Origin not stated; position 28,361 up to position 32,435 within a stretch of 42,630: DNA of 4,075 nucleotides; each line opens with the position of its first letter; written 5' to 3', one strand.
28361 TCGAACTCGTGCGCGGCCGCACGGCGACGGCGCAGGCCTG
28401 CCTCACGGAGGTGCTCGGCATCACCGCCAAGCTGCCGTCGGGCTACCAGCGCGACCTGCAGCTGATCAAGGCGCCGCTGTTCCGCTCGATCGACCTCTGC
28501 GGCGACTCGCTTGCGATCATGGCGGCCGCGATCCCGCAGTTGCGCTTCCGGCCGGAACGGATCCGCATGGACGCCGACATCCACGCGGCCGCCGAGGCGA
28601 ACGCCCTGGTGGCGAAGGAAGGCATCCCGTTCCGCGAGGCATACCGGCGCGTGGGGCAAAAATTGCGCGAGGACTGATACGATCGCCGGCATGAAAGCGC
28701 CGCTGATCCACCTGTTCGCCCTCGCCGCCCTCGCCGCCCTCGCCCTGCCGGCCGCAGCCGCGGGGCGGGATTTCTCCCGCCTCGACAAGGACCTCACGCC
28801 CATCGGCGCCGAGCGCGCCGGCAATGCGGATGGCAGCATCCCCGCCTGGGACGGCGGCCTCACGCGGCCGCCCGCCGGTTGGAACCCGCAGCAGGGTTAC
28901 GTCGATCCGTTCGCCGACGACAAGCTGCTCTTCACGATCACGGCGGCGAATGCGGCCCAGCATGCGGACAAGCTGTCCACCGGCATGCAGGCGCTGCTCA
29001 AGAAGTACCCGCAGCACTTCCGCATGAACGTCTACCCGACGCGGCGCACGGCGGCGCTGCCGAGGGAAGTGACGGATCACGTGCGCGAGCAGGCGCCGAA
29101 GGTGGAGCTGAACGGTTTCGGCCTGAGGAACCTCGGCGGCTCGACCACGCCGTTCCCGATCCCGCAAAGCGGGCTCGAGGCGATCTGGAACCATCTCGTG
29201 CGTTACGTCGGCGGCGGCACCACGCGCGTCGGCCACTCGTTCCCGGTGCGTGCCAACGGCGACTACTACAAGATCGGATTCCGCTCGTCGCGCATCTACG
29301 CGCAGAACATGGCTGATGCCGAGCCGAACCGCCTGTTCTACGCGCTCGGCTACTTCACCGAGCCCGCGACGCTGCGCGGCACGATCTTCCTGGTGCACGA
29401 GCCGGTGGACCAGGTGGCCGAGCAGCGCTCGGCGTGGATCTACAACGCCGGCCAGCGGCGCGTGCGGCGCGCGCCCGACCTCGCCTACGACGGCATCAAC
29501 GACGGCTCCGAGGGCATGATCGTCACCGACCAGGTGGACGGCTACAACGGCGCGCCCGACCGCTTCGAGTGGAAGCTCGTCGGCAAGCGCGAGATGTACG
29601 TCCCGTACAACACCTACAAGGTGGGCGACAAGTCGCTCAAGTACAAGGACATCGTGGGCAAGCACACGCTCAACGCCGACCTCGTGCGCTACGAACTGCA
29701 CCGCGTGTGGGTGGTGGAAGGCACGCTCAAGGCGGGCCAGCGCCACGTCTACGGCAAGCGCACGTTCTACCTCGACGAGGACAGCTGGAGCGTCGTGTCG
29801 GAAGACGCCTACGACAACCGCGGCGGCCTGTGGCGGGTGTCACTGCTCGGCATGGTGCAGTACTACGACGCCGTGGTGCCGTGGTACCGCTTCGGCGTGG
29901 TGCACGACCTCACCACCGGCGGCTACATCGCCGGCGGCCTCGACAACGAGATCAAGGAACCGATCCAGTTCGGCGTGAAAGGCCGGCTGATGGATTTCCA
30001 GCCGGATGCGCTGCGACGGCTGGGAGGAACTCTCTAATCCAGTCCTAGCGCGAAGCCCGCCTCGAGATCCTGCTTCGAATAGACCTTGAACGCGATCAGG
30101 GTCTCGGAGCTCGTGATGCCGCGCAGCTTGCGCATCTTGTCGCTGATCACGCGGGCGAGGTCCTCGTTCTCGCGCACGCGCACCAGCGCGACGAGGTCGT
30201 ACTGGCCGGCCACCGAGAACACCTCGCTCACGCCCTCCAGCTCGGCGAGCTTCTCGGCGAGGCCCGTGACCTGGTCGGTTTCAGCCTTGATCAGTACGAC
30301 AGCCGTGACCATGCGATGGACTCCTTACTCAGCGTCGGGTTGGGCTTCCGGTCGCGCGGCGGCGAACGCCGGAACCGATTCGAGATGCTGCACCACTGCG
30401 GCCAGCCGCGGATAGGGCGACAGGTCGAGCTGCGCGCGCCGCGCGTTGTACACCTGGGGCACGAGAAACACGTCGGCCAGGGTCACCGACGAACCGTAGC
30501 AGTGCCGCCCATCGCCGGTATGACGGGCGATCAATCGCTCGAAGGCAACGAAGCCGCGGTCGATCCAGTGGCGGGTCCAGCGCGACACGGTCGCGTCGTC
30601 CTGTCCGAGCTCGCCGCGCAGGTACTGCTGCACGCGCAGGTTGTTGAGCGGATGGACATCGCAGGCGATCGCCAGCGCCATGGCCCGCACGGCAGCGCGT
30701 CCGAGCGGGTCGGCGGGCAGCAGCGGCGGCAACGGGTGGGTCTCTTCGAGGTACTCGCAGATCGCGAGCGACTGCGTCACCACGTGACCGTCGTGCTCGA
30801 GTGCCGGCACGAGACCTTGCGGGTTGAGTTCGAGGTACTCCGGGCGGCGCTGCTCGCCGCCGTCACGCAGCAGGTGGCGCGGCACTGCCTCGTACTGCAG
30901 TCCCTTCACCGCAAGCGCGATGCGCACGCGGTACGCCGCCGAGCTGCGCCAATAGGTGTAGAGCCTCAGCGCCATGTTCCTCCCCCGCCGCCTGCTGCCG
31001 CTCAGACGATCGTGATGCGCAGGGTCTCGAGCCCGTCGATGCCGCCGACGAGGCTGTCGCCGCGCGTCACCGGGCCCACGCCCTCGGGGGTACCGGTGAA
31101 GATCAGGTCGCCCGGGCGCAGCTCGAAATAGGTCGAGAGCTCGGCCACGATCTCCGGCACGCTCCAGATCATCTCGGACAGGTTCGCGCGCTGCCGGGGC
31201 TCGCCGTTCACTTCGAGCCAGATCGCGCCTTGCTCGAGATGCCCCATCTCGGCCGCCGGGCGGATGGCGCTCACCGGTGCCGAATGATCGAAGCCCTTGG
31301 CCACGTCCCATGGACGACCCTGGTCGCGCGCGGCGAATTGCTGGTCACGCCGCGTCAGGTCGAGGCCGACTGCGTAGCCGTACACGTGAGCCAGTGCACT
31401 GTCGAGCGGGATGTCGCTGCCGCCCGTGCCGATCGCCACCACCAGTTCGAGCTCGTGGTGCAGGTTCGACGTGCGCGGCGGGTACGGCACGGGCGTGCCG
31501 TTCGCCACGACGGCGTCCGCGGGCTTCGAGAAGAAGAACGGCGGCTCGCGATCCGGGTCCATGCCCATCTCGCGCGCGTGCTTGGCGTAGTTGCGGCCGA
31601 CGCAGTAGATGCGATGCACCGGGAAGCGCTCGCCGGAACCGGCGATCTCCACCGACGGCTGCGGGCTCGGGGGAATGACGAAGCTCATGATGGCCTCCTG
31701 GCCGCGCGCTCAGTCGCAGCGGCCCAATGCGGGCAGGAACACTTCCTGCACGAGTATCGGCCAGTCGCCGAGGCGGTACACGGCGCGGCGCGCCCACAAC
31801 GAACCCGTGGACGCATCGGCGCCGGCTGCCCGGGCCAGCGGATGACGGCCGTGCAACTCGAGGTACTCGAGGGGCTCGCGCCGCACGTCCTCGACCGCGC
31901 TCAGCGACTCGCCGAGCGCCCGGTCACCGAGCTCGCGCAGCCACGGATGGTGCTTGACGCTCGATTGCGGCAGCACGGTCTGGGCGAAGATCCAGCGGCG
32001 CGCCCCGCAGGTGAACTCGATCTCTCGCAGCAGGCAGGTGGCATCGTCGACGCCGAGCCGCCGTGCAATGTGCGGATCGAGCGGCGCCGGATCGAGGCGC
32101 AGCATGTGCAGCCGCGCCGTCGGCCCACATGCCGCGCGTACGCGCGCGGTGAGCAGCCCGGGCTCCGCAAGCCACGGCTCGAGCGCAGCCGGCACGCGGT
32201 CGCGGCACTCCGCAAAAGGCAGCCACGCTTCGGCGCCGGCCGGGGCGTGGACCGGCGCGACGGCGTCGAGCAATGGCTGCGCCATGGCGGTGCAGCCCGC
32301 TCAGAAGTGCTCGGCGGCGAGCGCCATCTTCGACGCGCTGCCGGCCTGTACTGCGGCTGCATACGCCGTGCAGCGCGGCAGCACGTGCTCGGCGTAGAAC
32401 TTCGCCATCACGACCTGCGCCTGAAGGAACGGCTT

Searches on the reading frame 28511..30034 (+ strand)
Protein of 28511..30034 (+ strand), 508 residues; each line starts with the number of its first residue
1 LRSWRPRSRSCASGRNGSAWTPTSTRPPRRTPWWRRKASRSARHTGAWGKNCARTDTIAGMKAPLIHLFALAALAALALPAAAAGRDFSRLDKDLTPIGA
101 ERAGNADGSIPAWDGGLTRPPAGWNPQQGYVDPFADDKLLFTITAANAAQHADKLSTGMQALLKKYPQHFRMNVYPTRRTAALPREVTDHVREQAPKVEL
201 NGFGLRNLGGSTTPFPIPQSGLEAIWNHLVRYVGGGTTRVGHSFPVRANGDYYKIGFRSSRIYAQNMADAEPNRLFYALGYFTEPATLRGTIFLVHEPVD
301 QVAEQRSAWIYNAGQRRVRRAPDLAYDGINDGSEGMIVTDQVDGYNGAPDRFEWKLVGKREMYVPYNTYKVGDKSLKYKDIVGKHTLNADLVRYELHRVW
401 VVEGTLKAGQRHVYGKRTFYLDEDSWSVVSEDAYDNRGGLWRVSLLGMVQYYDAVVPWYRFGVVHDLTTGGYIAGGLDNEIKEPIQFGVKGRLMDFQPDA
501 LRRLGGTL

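Call 4: search_protein_families(library=pfam, proteins=[window:28511-30034:+], max_evalue=0.01)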
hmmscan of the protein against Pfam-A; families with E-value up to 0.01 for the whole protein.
window:28511-30034:+ (508 aa): 2 families
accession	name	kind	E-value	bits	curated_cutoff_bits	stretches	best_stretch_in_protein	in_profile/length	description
PF07044.18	DUF1329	-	3.3e-136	454.8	23.1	1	142-502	1-368/368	Protein of unknown function (DUF1329)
PF17131.11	LolA_like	-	2.3e-09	37.6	30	1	394-453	78-140/184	Outer membrane lipoprotein-sorting protein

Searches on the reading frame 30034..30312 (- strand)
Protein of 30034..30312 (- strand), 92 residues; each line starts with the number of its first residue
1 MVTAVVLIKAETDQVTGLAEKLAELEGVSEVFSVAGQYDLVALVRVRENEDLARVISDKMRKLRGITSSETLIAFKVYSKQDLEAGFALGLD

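Call 52: search_protein_families(library=pfam, proteins=[window:30034-30312:-], max_evalue=0.001)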
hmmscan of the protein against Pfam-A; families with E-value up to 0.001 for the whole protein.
window:30034-30312:- (92 aa): 2 families
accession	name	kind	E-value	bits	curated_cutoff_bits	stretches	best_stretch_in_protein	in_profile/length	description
PF01037.27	AsnC_trans_reg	-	8.6e-16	58.1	25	1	6-76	1-72/73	Lrp/AsnC ligand binding domain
PF22482.2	AsnC_trans_reg_3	-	3.2e-05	24.4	24.4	1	15-82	24-90/95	PF0864 C-terminal dimeric alpha+beta barrel domain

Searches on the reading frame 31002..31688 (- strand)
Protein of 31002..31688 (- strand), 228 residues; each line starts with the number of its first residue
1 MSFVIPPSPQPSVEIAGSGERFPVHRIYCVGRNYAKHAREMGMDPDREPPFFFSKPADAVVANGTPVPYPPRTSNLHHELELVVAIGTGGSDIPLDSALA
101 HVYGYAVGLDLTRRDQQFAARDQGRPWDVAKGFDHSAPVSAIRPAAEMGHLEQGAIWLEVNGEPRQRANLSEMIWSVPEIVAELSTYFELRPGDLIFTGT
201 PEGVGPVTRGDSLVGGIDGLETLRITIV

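Call 51: search_protein_families(library=pfam, proteins=[window:31002-31688:-], max_evalue=0.001)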
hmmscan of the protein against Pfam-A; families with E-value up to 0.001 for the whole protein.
window:31002-31688:- (228 aa): 1 family
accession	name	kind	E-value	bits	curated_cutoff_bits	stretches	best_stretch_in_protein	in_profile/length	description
PF01557.24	FAA_hydrolase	-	1.4e-56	192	23.9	1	27-228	2-214/214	Fumarylacetoacetate (FAA) hydrolase C-terminal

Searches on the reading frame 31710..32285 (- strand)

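Call 51: search_protein_families(library=pfam, proteins=[window:31710-32285:-], max_evalue=0.001)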
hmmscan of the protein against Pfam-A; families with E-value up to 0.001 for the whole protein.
window:31710-32285:- (191 aa): 1 family
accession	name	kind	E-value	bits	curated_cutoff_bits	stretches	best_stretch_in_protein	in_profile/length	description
PF04345.18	Chor_lyase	-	1e-19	71.2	23.6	1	30-185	15-160/168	Chorismate lyase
